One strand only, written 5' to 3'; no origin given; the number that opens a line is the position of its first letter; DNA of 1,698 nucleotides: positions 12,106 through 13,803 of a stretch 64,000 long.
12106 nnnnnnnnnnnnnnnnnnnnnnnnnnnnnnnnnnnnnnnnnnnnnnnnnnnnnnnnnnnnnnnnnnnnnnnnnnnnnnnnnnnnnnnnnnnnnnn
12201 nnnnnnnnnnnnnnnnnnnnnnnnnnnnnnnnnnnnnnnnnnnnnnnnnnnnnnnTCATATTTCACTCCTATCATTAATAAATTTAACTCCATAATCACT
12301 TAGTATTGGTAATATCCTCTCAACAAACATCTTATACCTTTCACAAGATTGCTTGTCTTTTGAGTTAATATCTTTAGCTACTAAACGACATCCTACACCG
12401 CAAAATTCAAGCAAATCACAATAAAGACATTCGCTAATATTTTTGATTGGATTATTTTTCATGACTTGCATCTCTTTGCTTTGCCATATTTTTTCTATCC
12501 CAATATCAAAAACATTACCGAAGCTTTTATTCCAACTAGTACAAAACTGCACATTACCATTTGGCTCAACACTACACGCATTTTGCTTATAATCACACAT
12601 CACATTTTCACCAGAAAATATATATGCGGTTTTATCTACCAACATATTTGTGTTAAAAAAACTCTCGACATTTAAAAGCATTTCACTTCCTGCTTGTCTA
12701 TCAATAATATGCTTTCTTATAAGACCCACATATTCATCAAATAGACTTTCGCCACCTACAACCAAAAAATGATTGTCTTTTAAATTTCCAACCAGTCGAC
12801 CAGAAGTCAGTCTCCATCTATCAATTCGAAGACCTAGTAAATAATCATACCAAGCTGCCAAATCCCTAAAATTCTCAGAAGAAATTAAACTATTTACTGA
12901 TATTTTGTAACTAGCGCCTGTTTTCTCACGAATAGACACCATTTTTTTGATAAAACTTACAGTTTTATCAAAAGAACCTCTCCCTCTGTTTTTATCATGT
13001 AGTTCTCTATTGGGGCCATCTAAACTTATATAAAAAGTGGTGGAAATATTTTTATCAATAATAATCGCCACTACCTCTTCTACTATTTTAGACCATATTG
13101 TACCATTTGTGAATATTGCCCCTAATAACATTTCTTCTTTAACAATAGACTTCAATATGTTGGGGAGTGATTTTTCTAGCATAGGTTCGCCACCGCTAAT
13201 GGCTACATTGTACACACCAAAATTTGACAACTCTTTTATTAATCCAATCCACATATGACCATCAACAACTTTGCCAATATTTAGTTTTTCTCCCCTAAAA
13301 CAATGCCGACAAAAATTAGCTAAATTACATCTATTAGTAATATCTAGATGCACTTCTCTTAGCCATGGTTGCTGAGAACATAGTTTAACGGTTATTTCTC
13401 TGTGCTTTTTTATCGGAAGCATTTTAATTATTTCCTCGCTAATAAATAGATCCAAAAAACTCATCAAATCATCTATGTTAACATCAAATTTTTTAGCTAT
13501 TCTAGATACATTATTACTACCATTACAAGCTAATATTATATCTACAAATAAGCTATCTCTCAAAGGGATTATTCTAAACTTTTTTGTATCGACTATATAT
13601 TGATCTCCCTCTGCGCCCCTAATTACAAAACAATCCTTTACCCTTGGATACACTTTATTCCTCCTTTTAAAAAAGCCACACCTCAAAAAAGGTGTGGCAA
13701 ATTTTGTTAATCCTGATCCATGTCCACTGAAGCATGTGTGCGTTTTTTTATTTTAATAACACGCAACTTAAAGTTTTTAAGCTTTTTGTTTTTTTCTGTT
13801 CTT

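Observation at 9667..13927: RiPP-like cassette in a reduced CPR-type genome: peptide gene, leaky terminator, RRE-radical SAM/SPASM maturase, coupled GT1 glycosyltransferase, adjacent methyltransferase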

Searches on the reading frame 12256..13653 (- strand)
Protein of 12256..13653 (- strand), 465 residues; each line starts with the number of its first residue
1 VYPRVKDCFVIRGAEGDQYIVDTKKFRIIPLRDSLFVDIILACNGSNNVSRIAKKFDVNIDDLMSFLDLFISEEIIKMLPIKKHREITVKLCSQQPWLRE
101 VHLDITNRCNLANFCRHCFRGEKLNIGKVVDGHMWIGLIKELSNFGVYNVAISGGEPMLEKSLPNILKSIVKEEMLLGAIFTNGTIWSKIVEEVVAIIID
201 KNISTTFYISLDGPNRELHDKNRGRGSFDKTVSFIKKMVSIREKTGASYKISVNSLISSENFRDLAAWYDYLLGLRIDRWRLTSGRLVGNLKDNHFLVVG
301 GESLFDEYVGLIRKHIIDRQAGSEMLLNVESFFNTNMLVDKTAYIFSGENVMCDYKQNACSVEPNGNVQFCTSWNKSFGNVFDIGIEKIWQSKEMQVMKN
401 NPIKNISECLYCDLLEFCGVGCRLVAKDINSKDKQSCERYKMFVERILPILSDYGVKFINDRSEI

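Call 3: search_protein_families(library=pfam, proteins=[window:12256-13653:-], max_evalue=1)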
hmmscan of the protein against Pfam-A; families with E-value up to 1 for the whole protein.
window:12256-13653:- (465 aa): 4 families
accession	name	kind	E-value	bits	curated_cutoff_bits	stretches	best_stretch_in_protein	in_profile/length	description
PF04055.27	Radical_SAM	-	1.1e-15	58.6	29.5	1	105-239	3-137/166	Radical SAM superfamily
PF13186.11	SPASM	-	1.4e-08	35.4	21.5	1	353-413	1-67/67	Iron-sulfur cluster-binding domain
PF13353.11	Fer4_12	-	6.3e-05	23.7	22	1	109-216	15-118/137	4Fe-4S single cluster domain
PF14947.12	HTH_45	-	0.05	14.1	25.5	1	35-78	7-51/77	Winged helix-turn-helix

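Call 4: search_protein_families(library=ncbifam, proteins=[window:12256-13653:-], max_evalue=1)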
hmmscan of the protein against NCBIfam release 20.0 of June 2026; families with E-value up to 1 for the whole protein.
window:12256-13653:- (465 aa): 60 families (the best 25 are shown)
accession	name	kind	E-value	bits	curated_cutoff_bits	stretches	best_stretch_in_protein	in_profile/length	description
NF045574.1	sacti_mat_StsB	exception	3.9e-24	85.3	625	2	90-291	87-275/466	StsB family radical SAM/SPASM domain sactipeptide maturase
TIGR04250.1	SCM_rSAM_ScmE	equivalog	1.4e-22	80.1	400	1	99-272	3-165/358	SynChlorMet cassette radical SAM/SPASM protein ScmE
NF050035.1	rSAM_WgK_link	exception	3.5e-19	69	650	2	95-239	7-144/367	radical SAM/SPASM peptide maturase WgkB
TIGR03962.1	mycofact_rSAM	equivalog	3.1e-18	66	265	1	104-424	17-315/339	mycofactocin radical SAM maturase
TIGR04055.1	rSAM_NirJ2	equivalog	1.3e-17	64.3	500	2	104-251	5-142/326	putative heme d1 biosynthesis radical SAM protein NirJ2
TIGR04054.1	rSAM_NirJ1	equivalog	3.4e-17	62.1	650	1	101-279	38-204/387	putative heme d1 biosynthesis radical SAM protein NirJ1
TIGR04133.1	rSAM_w_lipo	hypoth_equivalog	9.2e-17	61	425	1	79-421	5-330/350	TIGR04133 family radical SAM/SPASM protein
TIGR03913.1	rad_SAM_trio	equivalog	3.8e-16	58.5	591.75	1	103-431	23-344/477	GDL motif peptide-associated radical SAM/SPASM maturase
TIGR04347.1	pseudo_SAM_Halo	equivalog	7.9e-16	58.3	525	2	102-281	41-208/390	TIGR04347 family pseudo-SAM/SPASM protein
TIGR04546.1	rSAM_ahbC_deAc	equivalog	1.1e-15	57.4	650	2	102-279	42-207/390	12,18-didecarboxysiroheme deacetylase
TIGR04545.1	rSAM_ahbD_hemeb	equivalog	6.4e-15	55.4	500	2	103-270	4-160/339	heme b synthase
TIGR04251.1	SCM_rSAM_ScmF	equivalog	8.2e-15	55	400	1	98-240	3-143/353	SynChlorMet cassette radical SAM/SPASM protein ScmF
NF047865.1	rSAM_PapB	equivalog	1.2e-14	54.3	340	1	101-432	5-326/330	PapB family radical SAM/SPASM ranthipeptide maturase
TIGR04051.1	rSAM_NirJ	equivalog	1.5e-14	53.7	515.45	2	104-282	7-173/354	heme d1 biosynthesis radical SAM protein NirJ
TIGR04053.2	TIGR04053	equivalog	2.8e-14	53.2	395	1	101-281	10-182/366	TIGR04053 family radical SAM/SPASM domain-containing protein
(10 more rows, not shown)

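Call 6: find_homologous_proteins(query=window:12256-13653:-)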
Query window:12256-13653:- (465 aa): 47 proteins with E <= 0.001 among 4691 candidates.
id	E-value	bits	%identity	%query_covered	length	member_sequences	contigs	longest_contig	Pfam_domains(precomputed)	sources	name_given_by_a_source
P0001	0.0e+0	1050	99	100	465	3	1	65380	PF13186.12,PF04055.28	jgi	-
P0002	1.2e-145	504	49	100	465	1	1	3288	PF13186.12,PF04055.28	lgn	-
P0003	1.2e-144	501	47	99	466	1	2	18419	PF13186.12,PF04055.28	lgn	-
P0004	5.2e-142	492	47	100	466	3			PF13186.12,PF04055.28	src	-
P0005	8.0e-135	468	47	98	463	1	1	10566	PF13186.12,PF04055.28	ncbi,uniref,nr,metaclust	ncbi:hypothetical protein A2165_01535 [Candidatus Curtissbacteria bacterium RBG_13_40_7]|uniref:Radi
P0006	4.6e-126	440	45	93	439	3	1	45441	PF13186.12,PF04055.28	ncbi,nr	ncbi:radical SAM protein [Candidatus Uhrbacteria bacterium]|nr:radical SAM protein [Candidatus Uhrba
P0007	8.8e-122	425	44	98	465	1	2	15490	PF13186.12,PF04055.28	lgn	-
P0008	5.1e-120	420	43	99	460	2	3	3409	PF13186.12,PF04055.28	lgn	-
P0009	4.0e-119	417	44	98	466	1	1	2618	PF13186.12,PF04055.28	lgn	-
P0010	5.8e-109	383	40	99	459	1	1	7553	PF13186.12,PF04055.28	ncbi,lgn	ncbi:MAG TPA: radical SAM protein [Candidatus Paceibacterota bacterium]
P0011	1.7e-108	382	42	98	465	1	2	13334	PF13186.12,PF04055.28,PF13353.12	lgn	-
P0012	2.0e-107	378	41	99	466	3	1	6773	PF13186.12,PF04055.28,PF13353.12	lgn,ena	-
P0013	3.9e-107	377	40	99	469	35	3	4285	PF13186.12,PF04055.28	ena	-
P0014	4.3e-106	374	41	99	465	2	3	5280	PF13186.12,PF04055.28,PF13353.12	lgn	-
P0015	1.0e-105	373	39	98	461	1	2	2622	PF13186.12,PF04055.28,PF13353.12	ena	-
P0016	4.2e-104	367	39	99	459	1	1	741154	PF13186.12,PF04055.28,PF13353.12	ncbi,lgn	ncbi:MAG: radical SAM protein [Patescibacteria group bacterium]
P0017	2.1e-103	365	38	98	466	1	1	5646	PF13186.12,PF04055.28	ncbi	-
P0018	2.9e-103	364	41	98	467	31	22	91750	PF13186.12,PF04055.28,PF13353.12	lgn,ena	-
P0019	7.6e-102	360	40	98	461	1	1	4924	PF13186.12,PF04055.28,PF13353.12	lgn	-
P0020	4.5e-100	354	39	98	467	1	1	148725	PF13186.12,PF04055.28,PF13353.12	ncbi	-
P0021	1.5e-99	352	40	98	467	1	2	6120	PF13186.12,PF04055.28,PF13353.12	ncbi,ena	-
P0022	2.8e-77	279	35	98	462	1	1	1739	PF13186.12,PF04055.28,PF13353.12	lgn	-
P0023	3.8e-56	209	29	98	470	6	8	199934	PF04055.28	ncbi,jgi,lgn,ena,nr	ncbi:MAG: Radical SAM additional 4Fe4S-binding domain protein [Parcubacteria group bacterium GW2011_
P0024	2.3e-19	88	27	74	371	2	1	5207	PF13186.12,PF04055.28,PF13353.12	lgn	-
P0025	9.2e-18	83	29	70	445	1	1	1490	PF13186.12,PF04055.28,PF05402.19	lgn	-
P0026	1.3e-17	82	28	70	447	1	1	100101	PF13186.12,PF04055.28,PF05402.19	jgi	jgi:radical SAM protein with 4Fe4S-binding SPASM domain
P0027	3.0e-17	81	28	76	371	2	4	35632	PF13186.12,PF04055.28,PF13353.12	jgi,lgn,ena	-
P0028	8.4e-16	76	25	73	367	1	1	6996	PF13186.12,PF04055.28,PF13353.12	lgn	-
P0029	8.8e-16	76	26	74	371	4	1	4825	PF13186.12,PF04055.28,PF13353.12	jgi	jgi:SynChlorMet cassette radical SAM/SPASM protein ScmE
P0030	9.5e-16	76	35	35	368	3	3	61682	PF04055.28,PF13353.12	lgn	-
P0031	3.1e-14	71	23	86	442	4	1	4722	PF13186.12,PF04055.28,PF05402.19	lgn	-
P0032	1.5e-12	65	27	66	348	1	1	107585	PF13186.12,PF04055.28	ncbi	ncbi:MAG: radical SAM protein [archaeon]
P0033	1.7e-11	62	24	69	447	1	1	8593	PF13186.12,PF04055.28,PF13353.12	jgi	-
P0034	2.5e-11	61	25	71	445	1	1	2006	PF04055.28,PF13353.12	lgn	-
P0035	7.0e-11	60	28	60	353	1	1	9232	PF04055.28,PF13353.12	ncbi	-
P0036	8.4e-11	60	26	58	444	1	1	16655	PF13186.12,PF04055.28,PF13353.12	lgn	-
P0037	2.1e-10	58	25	75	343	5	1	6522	PF04055.28,PF13353.12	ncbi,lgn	ncbi:MAG: radical SAM protein [Clostridia bacterium]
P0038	1.7e-9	55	33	29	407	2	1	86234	PF13186.12,PF04055.28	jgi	-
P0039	2.5e-9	55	25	70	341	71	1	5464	PF04055.28,PF13353.12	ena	-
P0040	1.3e-8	52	24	67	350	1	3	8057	PF13186.12,PF04055.28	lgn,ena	-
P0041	1.3e-6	46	30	38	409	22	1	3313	PF04055.28,PF13353.12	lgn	-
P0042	1.6e-6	46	24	69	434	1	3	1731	PF04055.28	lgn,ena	-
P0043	4.1e-6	44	36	29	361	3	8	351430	PF04055.28,PF13353.12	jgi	-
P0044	5.7e-6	44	38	21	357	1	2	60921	PF04055.28,PF13353.12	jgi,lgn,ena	-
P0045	6.3e-4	37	26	38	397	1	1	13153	PF04055.28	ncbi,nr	ncbi:MAG: radical SAM protein [Victivallales bacterium]|nr:radical SAM protein [Victivallales bacter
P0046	7.8e-4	37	31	35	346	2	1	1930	PF04055.28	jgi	-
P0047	9.2e-4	36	22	68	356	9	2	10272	PF04055.28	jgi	-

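Call 8: find_related_loci(query=A1, collection=genome_contigs, flank=6000)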
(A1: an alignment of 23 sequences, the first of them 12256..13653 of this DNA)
Query A1 (465 aa) in genome_contigs; peptide patterns used: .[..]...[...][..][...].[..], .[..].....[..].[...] (x = any residue, [..] = any of these).
92 stretches matched a pattern; 5 encode a relative of the query (tblastn E <= 1e-3); 5 distinct loci.
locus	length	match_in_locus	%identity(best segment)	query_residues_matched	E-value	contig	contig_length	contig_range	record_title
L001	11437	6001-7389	44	1-461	1e-135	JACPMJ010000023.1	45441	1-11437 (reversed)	MAG: Candidatus Uhrbacteria bacterium isolate NC_groundwater_546_Ag_S-0.1um_45_9 S35_SO-1_scaffold_426438, whole genome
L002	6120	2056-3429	40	3-458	1e-104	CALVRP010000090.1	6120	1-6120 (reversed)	MAG: uncultured Bacilli bacterium isolate E03__bin178 genome assembly, contig: E03__k127_4375504, whole genome shotgun s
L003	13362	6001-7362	39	3-457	2e-103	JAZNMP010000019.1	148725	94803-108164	MAG: Lachnospiraceae bacterium isolate T1900044661_TS20190127.MAGScoT_cleanbin_000016 SGB_1525_k141_3552171, whole genom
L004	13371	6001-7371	39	2-459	3e-106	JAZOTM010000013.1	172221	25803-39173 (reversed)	MAG: Lachnospiraceae bacterium isolate T1900045539_YK20190233.MAGScoT_cleanbin_000004 SGB_7787_k141_4278858, whole genom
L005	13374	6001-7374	39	1-459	5e-111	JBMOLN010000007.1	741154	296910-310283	MAG: Patescibacteria group bacterium isolate Betzabe_MAG025 MAG025_7, whole genome shotgun sequence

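Call 13: find_related_loci(query=A1, collection=metagenome_contigs, flank=6000)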
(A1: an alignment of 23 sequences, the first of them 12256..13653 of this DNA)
Query A1 (465 aa) in metagenome_contigs; peptide patterns used: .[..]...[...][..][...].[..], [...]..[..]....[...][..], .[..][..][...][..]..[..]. (x = any residue, [..] = any of these).
461 stretches matched a pattern; 76 encode a relative of the query (tblastn E <= 1e-3); 76 distinct loci.
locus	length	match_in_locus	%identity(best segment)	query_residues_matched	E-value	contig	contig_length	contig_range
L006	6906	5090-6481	48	1-463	3e-157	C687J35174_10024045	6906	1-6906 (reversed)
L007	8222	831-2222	48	1-463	6e-157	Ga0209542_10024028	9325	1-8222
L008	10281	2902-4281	47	1-458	3e-139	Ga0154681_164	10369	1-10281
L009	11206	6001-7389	40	1-459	9e-113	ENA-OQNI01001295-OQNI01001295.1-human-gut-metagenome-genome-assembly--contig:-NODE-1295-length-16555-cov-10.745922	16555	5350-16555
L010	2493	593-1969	40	2-461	2e-116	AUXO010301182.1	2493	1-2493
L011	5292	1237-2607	35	2-459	4e-91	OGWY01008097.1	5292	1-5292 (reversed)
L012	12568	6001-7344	33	1-457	1e-74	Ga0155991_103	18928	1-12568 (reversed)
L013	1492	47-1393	32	1-457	5e-78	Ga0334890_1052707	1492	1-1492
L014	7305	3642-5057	33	1-459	2e-73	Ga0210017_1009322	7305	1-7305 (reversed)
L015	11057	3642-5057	33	1-459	2e-73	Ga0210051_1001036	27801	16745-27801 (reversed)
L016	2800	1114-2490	31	1-458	5e-66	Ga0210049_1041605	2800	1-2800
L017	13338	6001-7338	29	1-457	3e-60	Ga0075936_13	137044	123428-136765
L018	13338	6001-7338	29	1-457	3e-60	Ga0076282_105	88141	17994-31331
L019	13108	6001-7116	33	96-457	2e-50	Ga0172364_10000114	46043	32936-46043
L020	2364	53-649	45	265-461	7e-50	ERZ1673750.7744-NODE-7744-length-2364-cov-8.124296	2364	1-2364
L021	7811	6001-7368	26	1-459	2e-48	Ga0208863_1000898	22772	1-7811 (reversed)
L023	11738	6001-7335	27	9-456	2e-44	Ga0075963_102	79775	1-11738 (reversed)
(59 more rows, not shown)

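Call 16: find_encoding_contigs(protein=P0001, flank=10000, max_places=3)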
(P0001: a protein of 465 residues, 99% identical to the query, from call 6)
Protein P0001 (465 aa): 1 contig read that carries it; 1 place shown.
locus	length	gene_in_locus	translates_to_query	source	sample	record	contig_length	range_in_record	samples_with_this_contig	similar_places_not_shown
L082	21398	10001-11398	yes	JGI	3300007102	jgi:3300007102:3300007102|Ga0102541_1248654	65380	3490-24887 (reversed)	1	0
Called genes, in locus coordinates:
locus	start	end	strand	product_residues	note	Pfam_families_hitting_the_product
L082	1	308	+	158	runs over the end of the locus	PF12682:Flavodoxin_4 (weak), PF12724:Flavodoxin_5 (faint)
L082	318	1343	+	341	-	PF00990:GGDEF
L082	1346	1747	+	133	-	-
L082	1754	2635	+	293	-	PF00753:Lactamase_B, PF23023:Anti-Pycsar_Apyc1 (weak)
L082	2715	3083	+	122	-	PF00072:Response_reg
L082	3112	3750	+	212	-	PF00334:NDK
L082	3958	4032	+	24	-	-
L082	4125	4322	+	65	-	-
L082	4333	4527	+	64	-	-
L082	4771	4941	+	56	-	-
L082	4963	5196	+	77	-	-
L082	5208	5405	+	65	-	-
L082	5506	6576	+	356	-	PF04389:Peptidase_M28, PF05343:Peptidase_M42 (faint), PF01546:Peptidase_M20, PF07687:M20_dimer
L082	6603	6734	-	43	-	-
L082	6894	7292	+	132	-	-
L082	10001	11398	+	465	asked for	PF04055:Radical_SAM, PF13186:SPASM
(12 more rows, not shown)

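Call 17: find_encoding_contigs(protein=P0003, flank=8000, max_places=3)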
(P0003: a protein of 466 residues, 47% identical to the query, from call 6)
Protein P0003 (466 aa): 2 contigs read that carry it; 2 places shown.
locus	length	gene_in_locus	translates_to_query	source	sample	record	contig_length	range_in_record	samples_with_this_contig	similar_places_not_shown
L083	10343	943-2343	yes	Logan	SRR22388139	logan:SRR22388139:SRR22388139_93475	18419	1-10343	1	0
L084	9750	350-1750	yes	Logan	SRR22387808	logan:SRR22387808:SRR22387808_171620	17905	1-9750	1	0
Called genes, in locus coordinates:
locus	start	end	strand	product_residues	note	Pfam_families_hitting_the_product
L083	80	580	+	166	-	-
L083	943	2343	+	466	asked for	PF04055:Radical_SAM, PF13186:SPASM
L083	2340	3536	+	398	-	PF13528:Glyco_trans_1_3 (faint), PF06722:EryCIII-like_C, PF04101:Glyco_tran_28_C (weak), PF00201:UDPGT (weak)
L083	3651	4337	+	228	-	-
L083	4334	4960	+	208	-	-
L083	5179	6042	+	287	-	PF08308:PEGA (faint)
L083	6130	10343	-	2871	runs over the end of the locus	PF02018:CBM_4_9 (faint)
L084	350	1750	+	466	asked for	PF04055:Radical_SAM, PF13186:SPASM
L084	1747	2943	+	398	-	PF13528:Glyco_trans_1_3 (faint), PF06722:EryCIII-like_C, PF04101:Glyco_tran_28_C (weak), PF00201:UDPGT (weak)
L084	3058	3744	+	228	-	-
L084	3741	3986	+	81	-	-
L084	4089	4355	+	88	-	-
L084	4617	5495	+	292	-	-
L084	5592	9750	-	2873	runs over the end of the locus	PF02018:CBM_4_9 (faint)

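Call 18: find_encoding_contigs(protein=P0005, flank=8000, max_places=3)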
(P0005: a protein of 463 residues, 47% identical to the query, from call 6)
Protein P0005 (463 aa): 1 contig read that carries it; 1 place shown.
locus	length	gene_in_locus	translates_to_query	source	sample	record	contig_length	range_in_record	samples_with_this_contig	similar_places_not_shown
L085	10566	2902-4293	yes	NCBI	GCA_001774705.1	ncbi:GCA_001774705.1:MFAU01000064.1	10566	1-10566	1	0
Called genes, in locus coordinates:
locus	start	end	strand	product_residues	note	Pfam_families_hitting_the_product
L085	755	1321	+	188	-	-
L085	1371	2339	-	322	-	-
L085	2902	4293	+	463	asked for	PF04055:Radical_SAM, PF13186:SPASM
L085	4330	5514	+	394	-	PF04101:Glyco_tran_28_C, PF06722:EryCIII-like_C, PF00201:UDPGT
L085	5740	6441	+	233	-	PF00583:Acetyltransf_1 (faint)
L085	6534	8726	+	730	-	PF16927:HisKA_7TM, PF01590:GAF (weak), PF13185:GAF_2 (faint), PF13492:GAF_3 (weak), PF00512:HisKA, PF02518:HATPase_c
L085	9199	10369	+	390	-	PF13353:Fer4_12, PF04055:Radical_SAM, PF13186:SPASM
